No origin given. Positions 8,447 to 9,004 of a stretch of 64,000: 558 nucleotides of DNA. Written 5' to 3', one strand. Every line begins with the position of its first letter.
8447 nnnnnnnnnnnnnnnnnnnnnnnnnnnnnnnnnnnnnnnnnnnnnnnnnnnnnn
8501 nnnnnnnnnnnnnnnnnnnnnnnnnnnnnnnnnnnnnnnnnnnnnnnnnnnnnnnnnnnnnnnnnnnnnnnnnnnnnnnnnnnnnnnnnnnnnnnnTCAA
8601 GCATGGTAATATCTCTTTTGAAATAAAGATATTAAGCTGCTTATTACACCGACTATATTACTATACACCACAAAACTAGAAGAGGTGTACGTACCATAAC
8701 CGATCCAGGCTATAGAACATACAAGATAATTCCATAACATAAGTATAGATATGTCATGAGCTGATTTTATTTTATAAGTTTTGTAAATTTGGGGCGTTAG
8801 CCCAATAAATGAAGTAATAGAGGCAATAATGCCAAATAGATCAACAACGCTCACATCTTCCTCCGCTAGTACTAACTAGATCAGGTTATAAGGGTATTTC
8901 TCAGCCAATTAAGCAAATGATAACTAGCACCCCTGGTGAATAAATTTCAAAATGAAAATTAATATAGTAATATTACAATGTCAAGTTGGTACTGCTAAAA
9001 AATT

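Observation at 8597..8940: TPP riboswitch drives a SemiSWEET/PQ-loop gene as first cistron of a thiamine operon: candidate new vitamin or precursor transporter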

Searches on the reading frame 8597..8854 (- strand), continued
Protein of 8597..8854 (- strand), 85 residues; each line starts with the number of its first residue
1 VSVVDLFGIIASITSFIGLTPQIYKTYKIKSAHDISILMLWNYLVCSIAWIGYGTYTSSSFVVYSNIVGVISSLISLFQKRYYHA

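Call 64: find_encoding_contigs(protein=P0045, flank=6000, max_places=2)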
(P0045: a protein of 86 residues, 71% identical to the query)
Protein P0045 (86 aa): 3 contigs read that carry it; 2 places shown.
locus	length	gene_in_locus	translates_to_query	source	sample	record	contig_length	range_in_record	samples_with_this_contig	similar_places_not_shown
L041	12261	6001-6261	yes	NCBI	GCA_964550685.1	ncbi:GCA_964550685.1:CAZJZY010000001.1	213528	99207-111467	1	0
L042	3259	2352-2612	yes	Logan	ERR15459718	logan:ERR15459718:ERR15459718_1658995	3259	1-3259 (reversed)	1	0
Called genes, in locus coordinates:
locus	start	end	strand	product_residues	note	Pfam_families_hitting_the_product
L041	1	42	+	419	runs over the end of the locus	PF02878:PGM_PMM_I, PF02879:PGM_PMM_II, PF02880:PGM_PMM_III, PF00408:PGM_PMM_IV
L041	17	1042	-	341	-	PF00762:Ferrochelatase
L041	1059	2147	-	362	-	PF03562:MltA, PF06725:3D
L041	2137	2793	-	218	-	PF04280:Tim44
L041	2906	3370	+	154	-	PF02556:SecB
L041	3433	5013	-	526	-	PF00115:COX1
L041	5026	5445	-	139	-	PF00116:COX2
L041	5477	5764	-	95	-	PF02790:COX2_TM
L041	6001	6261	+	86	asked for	PF03083:MtN3_slv, PF04193:PQ-loop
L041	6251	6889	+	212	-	PF04263:TPK_catalytic, PF04265:TPK_B1_binding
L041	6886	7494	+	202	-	PF02581:TMP-TENI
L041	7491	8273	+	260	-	PF02110:HK, PF08543:Phos_pyr_kin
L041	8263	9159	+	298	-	PF00586:AIRS, PF02769:AIRS_C (weak)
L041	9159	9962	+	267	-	PF08543:Phos_pyr_kin, PF00294:PfkB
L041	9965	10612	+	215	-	PF03070:TENA_THI-4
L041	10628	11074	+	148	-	-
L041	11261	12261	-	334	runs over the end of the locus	-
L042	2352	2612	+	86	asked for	PF03083:MtN3_slv, PF04193:PQ-loop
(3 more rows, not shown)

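Call 75: predict_structure(alignment_id=A1)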
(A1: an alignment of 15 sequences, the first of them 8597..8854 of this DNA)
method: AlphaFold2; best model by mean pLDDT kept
length: 85 residues; sequences in the alignment: 15
mean_pLDDT: 83.3   pTM: 0.72
mean pLDDT of the five models: 83.3, 80.0, 79.8, 78.9, 73.6
residues with pLDDT >= 90: 33; 70-90: 35; 50-70: 17; < 50: 0
segments of 3 or more residues with pLDDT < 50: none
pLDDT, mean of each block of 10 residues (from residue 1): 83 78 61 76 92 93 94 89 82
secondary structure, 60 per line:
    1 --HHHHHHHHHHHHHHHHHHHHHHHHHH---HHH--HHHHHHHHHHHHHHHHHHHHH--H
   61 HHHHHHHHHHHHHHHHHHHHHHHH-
elements in order: H3-28 H37-57 H60-84

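Call 78: fold_search(model_id=the predicted structure, library=pdb)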
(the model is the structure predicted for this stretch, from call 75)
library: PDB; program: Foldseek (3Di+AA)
matches with E <= 10: 120; with E <= 0.001: 0
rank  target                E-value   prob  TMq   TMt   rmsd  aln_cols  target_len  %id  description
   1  4x5n_C                9.3e-02  0.99  0.53  0.49   6.7        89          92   30  Crystal structure of SemiSWEET in the inward-open and outward-open conformations (released 2015-01-21)
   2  4rng_C                1.2e-01  1.00  0.59  0.60   6.0        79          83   28  Crystal structure of a bacterial homologue of SWEET transporters (released 2014-11-19)
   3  4x5n_A                1.2e-01  0.99  0.54  0.51   6.6        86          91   26  Crystal structure of SemiSWEET in the inward-open and outward-open conformations (released 2015-01-21)
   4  4qnd                  1.7e-01  0.97  0.51  0.46   7.5        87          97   21  Crystal structure of a SemiSWEET (released 2014-09-10)
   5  5uhq_A                1.9e-01  0.98  0.53  0.48  20.2        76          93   24  Structure of a SemiSWEET Q20A mutant (released 2017-08-02)
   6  4x5n_B                2.1e-01  0.99  0.59  0.55   6.3        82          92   24  Crystal structure of SemiSWEET in the inward-open and outward-open conformations (released 2015-01-21)
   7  5xpd                  2.5e-01  0.99  0.53  0.17   5.5        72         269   14  Sugar transporter of AtSWEET13 in inward-facing state with a substrate analog (released 2017-09-13)
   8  4x5m_C                2.5e-01  0.97  0.54  0.50   6.5        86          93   26  Crystal structure of SemiSWEET in the inward-open conformation (released 2015-01-21)
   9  4x5n_D                2.8e-01  0.91  0.53  0.49   6.8        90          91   28  Crystal structure of SemiSWEET in the inward-open and outward-open conformations (released 2015-01-21)
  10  4x5m_B                3.0e-01  0.96  0.54  0.50   6.5        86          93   26  Crystal structure of SemiSWEET in the inward-open conformation (released 2015-01-21)
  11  4qnc_A                3.7e-01  0.97  0.57  0.60   5.9        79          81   26  Crystal structure of a SemiSWEET in an occluded state (released 2014-09-10)
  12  5ctg_B                4.4e-01  0.98  0.57  0.23   5.4        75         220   17  The 3.1 A resolution structure of a eukaryotic SWEET transporter (released 2015-10-28)
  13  2yxh_A                6.5e-01  0.95  0.56  0.43   6.3        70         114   16  Crystal structure of mazG-related protein from Thermotoga maritima (released 2007-10-30)
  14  5uhs_A                6.5e-01  0.94  0.57  0.60   5.7        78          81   24  Structure of a SemiSWEET D57A mutant (released 2017-08-02)
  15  5ctg_A                6.8e-01  0.92  0.56  0.24   6.4        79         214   16  The 3.1 A resolution structure of a eukaryotic SWEET transporter (released 2015-10-28)
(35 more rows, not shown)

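Call 89: search_protein_representatives(alignment_id=A1)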
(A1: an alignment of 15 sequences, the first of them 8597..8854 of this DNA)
Query: 15 sequences, 86 profile positions. Proteins with E-value up to 0.001 (for the whole library): 3073; up to 1e-10: 124; up to 1e-30: 1. The best 150 are listed.
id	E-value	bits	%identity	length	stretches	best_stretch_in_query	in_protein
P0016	7.3e-38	144.6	-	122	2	3-72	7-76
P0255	3.2e-30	120.1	-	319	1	3-85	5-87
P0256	3.4e-29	116.8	-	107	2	6-85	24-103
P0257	4.0e-29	116.6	-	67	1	20-85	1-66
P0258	7.2e-28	112.5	-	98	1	5-84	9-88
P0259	8.8e-28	112.3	-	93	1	3-84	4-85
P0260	1.0e-27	112.0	-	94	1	2-85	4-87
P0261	1.1e-27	112.0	-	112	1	1-85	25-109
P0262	1.8e-27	111.2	-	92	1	2-85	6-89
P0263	1.0e-26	108.9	-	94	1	5-85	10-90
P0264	2.6e-26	107.6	-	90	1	4-85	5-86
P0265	9.0e-25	102.6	-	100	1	2-85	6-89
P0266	3.8e-24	100.6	-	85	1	3-85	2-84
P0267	4.2e-24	100.5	-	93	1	4-85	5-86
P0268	6.5e-24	99.9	-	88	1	3-85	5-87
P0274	6.6e-22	93.4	-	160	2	2-81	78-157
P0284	7.0e-17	77.3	-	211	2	3-84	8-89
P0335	8.8e-12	61.0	-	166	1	1-83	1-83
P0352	2.8e-11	59.4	-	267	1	37-85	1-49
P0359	4.7e-11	58.7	-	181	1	2-81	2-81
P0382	1.6e-10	56.9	-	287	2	5-66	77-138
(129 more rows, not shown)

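Call 90: search_protein_families(library=pfam, proteins=[P0255, P0352, P0274, P0284, P0335, P0359, P0016, P0382], max_evalue=0.001)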
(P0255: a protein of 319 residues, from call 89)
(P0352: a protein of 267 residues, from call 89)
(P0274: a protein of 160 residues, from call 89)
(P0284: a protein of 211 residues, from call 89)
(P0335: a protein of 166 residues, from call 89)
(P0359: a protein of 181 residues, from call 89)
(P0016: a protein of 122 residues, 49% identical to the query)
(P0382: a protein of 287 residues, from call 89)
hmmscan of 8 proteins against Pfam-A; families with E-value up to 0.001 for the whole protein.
P0255 (319 aa): 4 families
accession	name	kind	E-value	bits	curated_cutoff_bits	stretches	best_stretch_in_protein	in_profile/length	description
PF04263.21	TPK_catalytic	-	6.1e-11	42.7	30.7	1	142-225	11-101/113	Thiamin pyrophosphokinase, catalytic domain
PF04193.19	PQ-loop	-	1.7e-08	34.5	22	1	6-56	2-52/61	PQ loop repeat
PF03083.21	MtN3_slv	-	5.3e-07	30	23.7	1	11-85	11-82/87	Sugar efflux transporter for intercellular exchange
PF04265.19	TPK_B1_binding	-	3.5e-05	23.8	22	1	263-303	14-56/67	Thiamin pyrophosphokinase, vitamin B1 binding domain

P0352 (267 aa): 5 families
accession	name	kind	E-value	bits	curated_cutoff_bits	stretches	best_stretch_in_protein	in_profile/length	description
PF04263.21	TPK_catalytic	-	2.3e-20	73.1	30.7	1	88-172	11-102/113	Thiamin pyrophosphokinase, catalytic domain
PF04265.19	TPK_B1_binding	-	1.4e-06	28.3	22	1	199-250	11-65/67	Thiamin pyrophosphokinase, vitamin B1 binding domain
PF21275.2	Thi_PPkinase_C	-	8.8e-05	22.8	27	1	188-255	6-69/69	Thiamin pyrophosphokinase, substrate-binding domain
PF03083.21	MtN3_slv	-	0.00024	21.5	23.7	1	3-49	38-84/87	Sugar efflux transporter for intercellular exchange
PF01973.23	MptE-like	-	0.0005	20.3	34.6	0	85-126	50-92/171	6-hydroxymethylpterin diphosphokinase MptE-like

P0274 (160 aa): 3 families
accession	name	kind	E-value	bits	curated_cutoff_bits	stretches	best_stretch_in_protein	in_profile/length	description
PF04193.19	PQ-loop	-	4.5e-20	71.6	22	2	81-133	3-55/61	PQ loop repeat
PF03083.21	MtN3_slv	-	1.6e-18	67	23.7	2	89-154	12-77/87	Sugar efflux transporter for intercellular exchange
PF00810.23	ER_lumen_recept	-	1.3e-05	26.5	25.6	0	65-123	75-133/143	ER lumen protein retaining receptor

P0284 (211 aa): 2 families
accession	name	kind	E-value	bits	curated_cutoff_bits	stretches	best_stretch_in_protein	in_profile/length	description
PF04193.19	PQ-loop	-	2.1e-19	69.4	22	2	10-64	3-57/61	PQ loop repeat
PF03083.21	MtN3_slv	-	1.1e-11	45.1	23.7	1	11-73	2-67/87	Sugar efflux transporter for intercellular exchange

P0335 (166 aa): 2 families
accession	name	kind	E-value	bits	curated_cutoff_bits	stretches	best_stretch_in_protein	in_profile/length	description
PF04193.19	PQ-loop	-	2e-08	34.3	22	1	5-58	3-56/61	PQ loop repeat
PF03083.21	MtN3_slv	-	3.9e-08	33.7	23.7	1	7-79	3-78/87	Sugar efflux transporter for intercellular exchange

P0359 (181 aa): 2 families
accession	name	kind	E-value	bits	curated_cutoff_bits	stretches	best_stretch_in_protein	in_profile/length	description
PF04193.19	PQ-loop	-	9.9e-11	41.7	22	1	5-59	3-57/61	PQ loop repeat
PF03083.21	MtN3_slv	-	1.7e-09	38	23.7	1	6-73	5-72/87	Sugar efflux transporter for intercellular exchange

P0016 (122 aa): 3 families
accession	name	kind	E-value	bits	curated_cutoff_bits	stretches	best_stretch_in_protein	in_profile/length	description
PF04193.19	PQ-loop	-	3.2e-19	68.9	22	2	81-116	4-39/61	PQ loop repeat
PF03083.21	MtN3_slv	-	1.4e-05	25.4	23.7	1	11-61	3-56/87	Sugar efflux transporter for intercellular exchange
PF06664.17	WLS-like_TM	-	0.00024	20.9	28.3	0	11-51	195-238/247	Wntless-like, transmembrane domain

P0382 (287 aa): 2 families
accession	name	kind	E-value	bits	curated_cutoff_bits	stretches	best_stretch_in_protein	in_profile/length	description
PF04193.19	PQ-loop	-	1.2e-14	54.2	22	2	193-248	5-60/61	PQ loop repeat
PF03083.21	MtN3_slv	-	1.4e-05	25.4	23.7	0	92-131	19-58/87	Sugar efflux transporter for intercellular exchange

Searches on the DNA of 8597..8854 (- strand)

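Call 16: search_rna_families(sources=[L001, L002, L003, L004, L005, L006, L007, L008, L009, L010, L011, L012, L013, L014], threshold=gathering)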
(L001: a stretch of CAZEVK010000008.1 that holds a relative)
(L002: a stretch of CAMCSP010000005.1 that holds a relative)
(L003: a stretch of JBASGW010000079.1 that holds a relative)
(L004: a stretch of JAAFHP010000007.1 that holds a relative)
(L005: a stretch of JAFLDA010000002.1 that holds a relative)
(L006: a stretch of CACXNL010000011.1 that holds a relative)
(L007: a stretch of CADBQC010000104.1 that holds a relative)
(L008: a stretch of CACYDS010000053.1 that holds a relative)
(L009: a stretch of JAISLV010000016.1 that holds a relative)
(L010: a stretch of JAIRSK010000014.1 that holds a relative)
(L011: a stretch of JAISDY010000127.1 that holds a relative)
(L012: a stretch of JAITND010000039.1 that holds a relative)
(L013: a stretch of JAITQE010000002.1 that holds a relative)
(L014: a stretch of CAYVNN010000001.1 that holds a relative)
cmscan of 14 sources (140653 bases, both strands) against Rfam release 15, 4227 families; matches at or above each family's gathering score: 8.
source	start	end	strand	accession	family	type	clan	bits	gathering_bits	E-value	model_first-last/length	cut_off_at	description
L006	10009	10080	-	RF00005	tRNA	Gene; tRNA;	CL00001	74.4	29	4.3e-14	1-71/71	no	tRNA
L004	5890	5998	+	RF00059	TPP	Cis-reg; riboswitch;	-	72.9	54.3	4.2e-12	1-105/105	no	TPP riboswitch aptamer (THI element)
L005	5896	5998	+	RF00059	TPP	Cis-reg; riboswitch;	-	70.8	54.3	1.4e-11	1-105/105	no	TPP riboswitch aptamer (THI element)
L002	5910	6014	+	RF00059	TPP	Cis-reg; riboswitch;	-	67.1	54.3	1.1e-10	1-105/105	no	TPP riboswitch aptamer (THI element)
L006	9657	9730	-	RF00005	tRNA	Gene; tRNA;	CL00001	66.2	29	7.5e-12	1-71/71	no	tRNA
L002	1528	1599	+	RF00005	tRNA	Gene; tRNA;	CL00001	66.1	29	8.3e-12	1-71/71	no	tRNA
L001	3811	3915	+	RF00059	TPP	Cis-reg; riboswitch;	-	65.7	54.3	2.5e-10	1-105/105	no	TPP riboswitch aptamer (THI element)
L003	3294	3393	+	RF00059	TPP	Cis-reg; riboswitch;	-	65.1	54.3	3.5e-10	1-105/105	no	TPP riboswitch aptamer (THI element)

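Call 30: search_rna_families(sources=[L006, L007, L008], threshold=evalue, max_evalue=1)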
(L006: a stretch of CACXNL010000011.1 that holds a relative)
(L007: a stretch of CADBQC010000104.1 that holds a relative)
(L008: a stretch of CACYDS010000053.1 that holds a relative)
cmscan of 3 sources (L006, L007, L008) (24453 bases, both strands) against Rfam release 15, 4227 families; matches with E-value up to 1: 4.
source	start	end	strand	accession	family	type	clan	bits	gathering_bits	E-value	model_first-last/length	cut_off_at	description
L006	10009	10080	-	RF00005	tRNA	Gene; tRNA;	CL00001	74.4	29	7.5e-15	1-71/71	no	tRNA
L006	9657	9730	-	RF00005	tRNA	Gene; tRNA;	CL00001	66.2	29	1.3e-12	1-71/71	no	tRNA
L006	10008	10080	+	RF04354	Plastid-ycf2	Cis-reg;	-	30.8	65.7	0.0082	1-75/75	no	Plastid-ycf2 5UTR RNA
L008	4617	4659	+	RF03014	Transposase-1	Gene; sRNA;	-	23.3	42.8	0.55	1-59/59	no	Transposase-1 RNA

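Call 40: search_rna_families(sources=[L015, L016, L017, L018, L019, L020, L021, L022, L023, L024, L025, L026, L027, L028, L029, L030, L031, L032, L033, L034], threshold=gathering)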
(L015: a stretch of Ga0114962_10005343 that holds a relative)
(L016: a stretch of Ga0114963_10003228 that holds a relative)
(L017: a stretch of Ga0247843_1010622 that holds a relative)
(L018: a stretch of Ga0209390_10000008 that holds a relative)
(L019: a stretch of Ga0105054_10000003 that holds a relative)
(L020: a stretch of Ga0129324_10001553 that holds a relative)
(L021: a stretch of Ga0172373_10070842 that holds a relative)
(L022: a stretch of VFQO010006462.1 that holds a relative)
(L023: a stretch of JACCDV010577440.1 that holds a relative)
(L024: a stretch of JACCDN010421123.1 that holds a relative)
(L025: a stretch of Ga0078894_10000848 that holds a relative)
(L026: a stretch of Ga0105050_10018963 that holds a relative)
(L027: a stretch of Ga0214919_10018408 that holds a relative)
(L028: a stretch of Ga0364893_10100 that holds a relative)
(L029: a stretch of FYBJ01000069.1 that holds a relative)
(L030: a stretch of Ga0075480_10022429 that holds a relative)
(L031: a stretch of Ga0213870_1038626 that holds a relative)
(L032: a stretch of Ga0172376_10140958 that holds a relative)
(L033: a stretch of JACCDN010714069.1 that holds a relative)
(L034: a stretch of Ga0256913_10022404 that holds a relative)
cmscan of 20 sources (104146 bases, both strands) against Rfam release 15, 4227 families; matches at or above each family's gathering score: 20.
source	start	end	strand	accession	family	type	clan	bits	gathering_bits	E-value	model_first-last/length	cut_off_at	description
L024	3396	3498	+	RF00059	TPP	Cis-reg; riboswitch;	-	70.8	54.3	1.1e-11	1-105/105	no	TPP riboswitch aptamer (THI element)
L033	3396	3498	+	RF00059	TPP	Cis-reg; riboswitch;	-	70.8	54.3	1e-11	1-105/105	no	TPP riboswitch aptamer (THI element)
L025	3417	3505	+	RF00059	TPP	Cis-reg; riboswitch;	-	68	54.3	5.2e-11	1-105/105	no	TPP riboswitch aptamer (THI element)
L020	4401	4474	-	RF00005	tRNA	Gene; tRNA;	CL00001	67.5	29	2.5e-12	1-71/71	no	tRNA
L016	3410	3514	+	RF00059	TPP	Cis-reg; riboswitch;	-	67.1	54.3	8.4e-11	1-105/105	no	TPP riboswitch aptamer (THI element)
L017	2364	2468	+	RF00059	TPP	Cis-reg; riboswitch;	-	67.1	54.3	8.4e-11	1-105/105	no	TPP riboswitch aptamer (THI element)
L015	3410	3514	+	RF00059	TPP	Cis-reg; riboswitch;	-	65.7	54.3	1.9e-10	1-105/105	no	TPP riboswitch aptamer (THI element)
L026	2968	3066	+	RF00059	TPP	Cis-reg; riboswitch;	-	65.7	54.3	1.9e-10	1-105/105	no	TPP riboswitch aptamer (THI element)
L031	1205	1304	+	RF00059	TPP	Cis-reg; riboswitch;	-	65.5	54.3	2.1e-10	1-105/105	no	TPP riboswitch aptamer (THI element)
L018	3411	3514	+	RF00059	TPP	Cis-reg; riboswitch;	-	65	54.3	2.8e-10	1-105/105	no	TPP riboswitch aptamer (THI element)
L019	3411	3514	+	RF00059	TPP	Cis-reg; riboswitch;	-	65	54.3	2.8e-10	1-105/105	no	TPP riboswitch aptamer (THI element)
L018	2960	3031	+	RF00005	tRNA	Gene; tRNA;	CL00001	64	29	2.3e-11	1-71/71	no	tRNA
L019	2960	3031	+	RF00005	tRNA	Gene; tRNA;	CL00001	64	29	2.3e-11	1-71/71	no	tRNA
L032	206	302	+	RF00059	TPP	Cis-reg; riboswitch;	-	63.6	54.3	6.2e-10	1-105/105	no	TPP riboswitch aptamer (THI element)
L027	1397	1518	+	RF00059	TPP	Cis-reg; riboswitch;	-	63.2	54.3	7.8e-10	1-105/105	no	TPP riboswitch aptamer (THI element)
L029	3393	3499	+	RF00059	TPP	Cis-reg; riboswitch;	-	62.6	54.3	1.1e-09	1-105/105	no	TPP riboswitch aptamer (THI element)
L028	3410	3511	+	RF00059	TPP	Cis-reg; riboswitch;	-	60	54.3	4.7e-09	1-105/105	no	TPP riboswitch aptamer (THI element)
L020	1305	1406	+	RF00059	TPP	Cis-reg; riboswitch;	-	59.7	54.3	5.5e-09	1-105/105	no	TPP riboswitch aptamer (THI element)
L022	3344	3442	+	RF00059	TPP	Cis-reg; riboswitch;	-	57.8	54.3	1.6e-08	1-105/105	no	TPP riboswitch aptamer (THI element)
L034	2963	3077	+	RF01692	Bacteroid-trp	Cis-reg; leader;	-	50.4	49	0.0077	1-131/131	no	Bacteroidete tryptophan peptide leader RNA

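Call 48: search_rna_families(sources=[L035, L038, L039, L021, L023, L030], threshold=evalue, max_evalue=1)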
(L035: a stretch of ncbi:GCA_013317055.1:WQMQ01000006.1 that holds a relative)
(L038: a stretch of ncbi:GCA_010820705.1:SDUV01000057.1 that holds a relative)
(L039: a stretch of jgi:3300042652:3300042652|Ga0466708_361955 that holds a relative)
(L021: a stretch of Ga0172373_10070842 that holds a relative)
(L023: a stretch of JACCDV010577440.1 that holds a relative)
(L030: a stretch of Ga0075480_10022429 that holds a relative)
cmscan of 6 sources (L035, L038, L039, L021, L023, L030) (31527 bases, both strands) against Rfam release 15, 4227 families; matches with E-value up to 1: 9.
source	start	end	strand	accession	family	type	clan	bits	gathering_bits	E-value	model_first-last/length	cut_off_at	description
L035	2951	3085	+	RF02625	WsnRNA46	Gene; sRNA;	-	72.1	65.3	4e-14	1-151/151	no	Wolbachia sRNA 46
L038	3912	4012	+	RF00059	TPP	Cis-reg; riboswitch;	-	70.8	54.3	3.2e-12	1-105/105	no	TPP riboswitch aptamer (THI element)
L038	4972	5076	-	RF02625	WsnRNA46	Gene; sRNA;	-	38.5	65.3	0.00011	1-151/151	no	Wolbachia sRNA 46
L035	2958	3071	-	RF02625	WsnRNA46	Gene; sRNA;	-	35.5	65.3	0.00071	16-141/151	no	Wolbachia sRNA 46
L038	5169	5258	+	RF02625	WsnRNA46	Gene; sRNA;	-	31.1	65.3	0.012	1-151/151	no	Wolbachia sRNA 46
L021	1976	2091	+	RF00059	TPP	Cis-reg; riboswitch;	-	31.1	54.3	0.019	1-105/105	no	TPP riboswitch aptamer (THI element)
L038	4967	5071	+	RF02625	WsnRNA46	Gene; sRNA;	-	30.6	65.3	0.017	1-151/151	no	Wolbachia sRNA 46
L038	5148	5219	-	RF02625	WsnRNA46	Gene; sRNA;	-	30.4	65.3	0.019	20-133/151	no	Wolbachia sRNA 46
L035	4930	5012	+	RF00059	TPP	Cis-reg; riboswitch;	-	25.4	54.3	0.45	1-105/105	no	TPP riboswitch aptamer (THI element)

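Call 65: search_rna_families(sources=[L040, L041, L042], threshold=gathering)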
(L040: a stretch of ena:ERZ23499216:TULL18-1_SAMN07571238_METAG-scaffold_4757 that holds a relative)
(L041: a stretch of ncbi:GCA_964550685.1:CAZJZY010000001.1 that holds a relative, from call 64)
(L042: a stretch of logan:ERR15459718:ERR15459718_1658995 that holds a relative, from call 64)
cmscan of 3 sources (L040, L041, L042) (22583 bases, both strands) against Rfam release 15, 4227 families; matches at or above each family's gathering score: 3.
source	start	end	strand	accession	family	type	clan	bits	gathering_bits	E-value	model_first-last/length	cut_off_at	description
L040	4916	5014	+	RF00059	TPP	Cis-reg; riboswitch;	-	68.1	54.3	1.1e-11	1-105/105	no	TPP riboswitch aptamer (THI element)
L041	5918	6016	+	RF00059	TPP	Cis-reg; riboswitch;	-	66.2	54.3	3.1e-11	1-105/105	no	TPP riboswitch aptamer (THI element)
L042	2269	2367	+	RF00059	TPP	Cis-reg; riboswitch;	-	66.2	54.3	3.1e-11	1-105/105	no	TPP riboswitch aptamer (THI element)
